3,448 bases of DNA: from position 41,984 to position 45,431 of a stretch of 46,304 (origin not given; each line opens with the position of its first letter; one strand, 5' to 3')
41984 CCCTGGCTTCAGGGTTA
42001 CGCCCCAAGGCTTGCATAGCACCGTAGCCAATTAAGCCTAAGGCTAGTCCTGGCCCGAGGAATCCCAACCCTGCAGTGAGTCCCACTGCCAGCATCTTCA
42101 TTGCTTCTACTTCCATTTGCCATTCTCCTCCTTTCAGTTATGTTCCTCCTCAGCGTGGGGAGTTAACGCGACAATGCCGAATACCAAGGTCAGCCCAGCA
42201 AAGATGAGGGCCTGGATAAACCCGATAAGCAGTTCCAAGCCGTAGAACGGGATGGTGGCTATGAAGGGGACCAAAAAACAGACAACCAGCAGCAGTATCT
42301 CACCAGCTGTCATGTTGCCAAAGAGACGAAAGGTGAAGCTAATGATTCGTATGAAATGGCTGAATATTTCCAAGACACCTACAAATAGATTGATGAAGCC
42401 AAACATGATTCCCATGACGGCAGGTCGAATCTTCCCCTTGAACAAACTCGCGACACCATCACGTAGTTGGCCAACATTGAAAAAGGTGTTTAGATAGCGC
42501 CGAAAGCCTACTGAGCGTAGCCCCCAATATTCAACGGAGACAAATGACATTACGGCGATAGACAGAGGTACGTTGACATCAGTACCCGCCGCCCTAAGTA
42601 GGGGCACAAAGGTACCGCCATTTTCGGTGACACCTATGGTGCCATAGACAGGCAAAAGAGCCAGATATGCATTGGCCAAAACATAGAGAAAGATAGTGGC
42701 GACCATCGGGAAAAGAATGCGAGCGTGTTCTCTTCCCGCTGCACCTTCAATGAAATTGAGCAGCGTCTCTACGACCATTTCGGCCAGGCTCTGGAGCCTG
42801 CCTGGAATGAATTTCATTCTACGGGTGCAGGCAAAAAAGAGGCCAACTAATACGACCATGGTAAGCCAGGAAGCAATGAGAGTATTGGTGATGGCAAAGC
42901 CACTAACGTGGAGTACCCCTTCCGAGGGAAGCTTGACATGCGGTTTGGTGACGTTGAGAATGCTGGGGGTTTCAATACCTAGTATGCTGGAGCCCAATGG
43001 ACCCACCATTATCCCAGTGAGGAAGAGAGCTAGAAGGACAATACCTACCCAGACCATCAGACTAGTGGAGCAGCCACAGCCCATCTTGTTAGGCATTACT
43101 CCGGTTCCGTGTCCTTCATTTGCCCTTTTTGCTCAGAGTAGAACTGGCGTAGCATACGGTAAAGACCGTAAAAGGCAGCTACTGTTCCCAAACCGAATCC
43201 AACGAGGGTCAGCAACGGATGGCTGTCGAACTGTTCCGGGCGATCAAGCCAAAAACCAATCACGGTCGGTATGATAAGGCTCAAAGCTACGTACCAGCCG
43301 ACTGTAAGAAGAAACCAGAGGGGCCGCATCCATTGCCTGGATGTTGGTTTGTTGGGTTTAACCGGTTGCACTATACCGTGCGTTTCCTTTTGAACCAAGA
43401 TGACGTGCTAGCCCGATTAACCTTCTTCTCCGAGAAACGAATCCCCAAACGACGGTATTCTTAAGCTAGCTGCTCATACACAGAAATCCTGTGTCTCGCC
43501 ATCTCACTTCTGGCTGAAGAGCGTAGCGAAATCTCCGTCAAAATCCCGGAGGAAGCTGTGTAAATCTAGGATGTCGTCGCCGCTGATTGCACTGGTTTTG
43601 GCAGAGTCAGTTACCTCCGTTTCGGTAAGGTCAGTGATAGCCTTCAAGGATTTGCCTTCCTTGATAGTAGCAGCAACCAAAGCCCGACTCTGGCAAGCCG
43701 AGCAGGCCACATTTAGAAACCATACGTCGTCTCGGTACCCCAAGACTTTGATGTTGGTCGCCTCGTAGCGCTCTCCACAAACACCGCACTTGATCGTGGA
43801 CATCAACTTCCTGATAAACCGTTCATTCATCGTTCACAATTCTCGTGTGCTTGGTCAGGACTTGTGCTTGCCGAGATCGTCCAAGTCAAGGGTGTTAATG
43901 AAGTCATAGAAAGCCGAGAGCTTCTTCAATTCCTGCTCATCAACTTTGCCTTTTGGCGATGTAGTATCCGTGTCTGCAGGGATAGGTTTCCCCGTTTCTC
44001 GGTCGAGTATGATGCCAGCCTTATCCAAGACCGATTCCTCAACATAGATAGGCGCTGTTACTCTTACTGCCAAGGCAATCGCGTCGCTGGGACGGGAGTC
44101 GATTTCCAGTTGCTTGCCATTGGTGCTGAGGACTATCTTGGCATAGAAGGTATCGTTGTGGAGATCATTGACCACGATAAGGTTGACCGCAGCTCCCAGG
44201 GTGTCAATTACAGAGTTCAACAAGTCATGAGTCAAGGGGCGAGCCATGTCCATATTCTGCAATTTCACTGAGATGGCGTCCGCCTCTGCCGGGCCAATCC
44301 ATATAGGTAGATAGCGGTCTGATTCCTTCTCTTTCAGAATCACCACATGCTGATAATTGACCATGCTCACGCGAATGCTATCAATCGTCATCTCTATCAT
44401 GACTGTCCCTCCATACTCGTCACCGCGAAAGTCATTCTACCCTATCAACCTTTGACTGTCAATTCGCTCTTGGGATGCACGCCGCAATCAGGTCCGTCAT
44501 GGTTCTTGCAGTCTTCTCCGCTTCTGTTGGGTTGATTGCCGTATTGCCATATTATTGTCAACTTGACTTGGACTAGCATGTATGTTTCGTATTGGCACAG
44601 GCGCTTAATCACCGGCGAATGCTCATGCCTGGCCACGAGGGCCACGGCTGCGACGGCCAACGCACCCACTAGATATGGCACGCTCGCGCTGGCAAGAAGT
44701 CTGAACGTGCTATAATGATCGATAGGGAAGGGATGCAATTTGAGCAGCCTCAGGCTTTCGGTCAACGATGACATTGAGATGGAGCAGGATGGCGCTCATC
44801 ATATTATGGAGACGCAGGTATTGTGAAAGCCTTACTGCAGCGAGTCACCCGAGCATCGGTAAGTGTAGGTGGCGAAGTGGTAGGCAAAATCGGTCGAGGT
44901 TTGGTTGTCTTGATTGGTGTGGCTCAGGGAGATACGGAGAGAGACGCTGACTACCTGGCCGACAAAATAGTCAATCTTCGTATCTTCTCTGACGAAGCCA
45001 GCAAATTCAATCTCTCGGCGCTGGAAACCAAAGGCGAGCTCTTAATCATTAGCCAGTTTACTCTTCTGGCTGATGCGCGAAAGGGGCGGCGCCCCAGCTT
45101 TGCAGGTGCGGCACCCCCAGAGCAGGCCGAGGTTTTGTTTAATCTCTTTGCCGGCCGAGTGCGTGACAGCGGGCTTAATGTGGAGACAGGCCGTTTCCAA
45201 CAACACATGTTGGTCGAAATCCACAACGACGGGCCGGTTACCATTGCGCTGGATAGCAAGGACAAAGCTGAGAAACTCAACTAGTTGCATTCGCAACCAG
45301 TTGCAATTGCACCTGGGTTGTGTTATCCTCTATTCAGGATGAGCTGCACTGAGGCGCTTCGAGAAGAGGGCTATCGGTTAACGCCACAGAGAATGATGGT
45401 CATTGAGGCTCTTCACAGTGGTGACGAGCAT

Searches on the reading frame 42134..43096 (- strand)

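Call 55: search_protein_families(library=pfam, proteins=[window:42134-43096:-], max_evalue=0.00001)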
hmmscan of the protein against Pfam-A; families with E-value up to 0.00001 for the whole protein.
window:42134-43096:- (320 aa): 1 family
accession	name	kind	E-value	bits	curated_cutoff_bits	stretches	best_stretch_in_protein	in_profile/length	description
PF00119.25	ATP-synt_A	-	2.3e-34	119.6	33.9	1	74-306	2-215/217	ATP synthase A chain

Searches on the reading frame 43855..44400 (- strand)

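Call 55: search_protein_families(library=pfam, proteins=[window:43855-44400:-], max_evalue=0.00001)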
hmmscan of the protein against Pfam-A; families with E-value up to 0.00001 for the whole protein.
window:43855-44400:- (181 aa): 1 family
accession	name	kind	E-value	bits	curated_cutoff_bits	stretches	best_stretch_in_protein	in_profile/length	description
PF02577.19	BFN_dom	-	3e-42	143.4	27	1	20-131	1-110/112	Bifunctional nuclease domain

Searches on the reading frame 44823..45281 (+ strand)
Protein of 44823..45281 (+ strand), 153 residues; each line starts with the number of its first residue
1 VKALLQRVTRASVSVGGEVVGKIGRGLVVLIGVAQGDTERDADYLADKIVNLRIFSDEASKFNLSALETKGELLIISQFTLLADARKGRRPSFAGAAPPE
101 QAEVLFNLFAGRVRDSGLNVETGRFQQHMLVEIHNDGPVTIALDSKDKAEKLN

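Call 55: search_protein_families(library=pfam, proteins=[window:44823-45281:+], max_evalue=0.00001)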
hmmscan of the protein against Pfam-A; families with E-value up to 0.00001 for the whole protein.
window:44823-45281:+ (153 aa): 1 family
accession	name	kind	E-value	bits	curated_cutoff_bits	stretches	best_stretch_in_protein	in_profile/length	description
PF02580.21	Tyr_Deacylase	-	1.3e-55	188.1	25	1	2-144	1-144/144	D-Tyr-tRNA(Tyr) deacylase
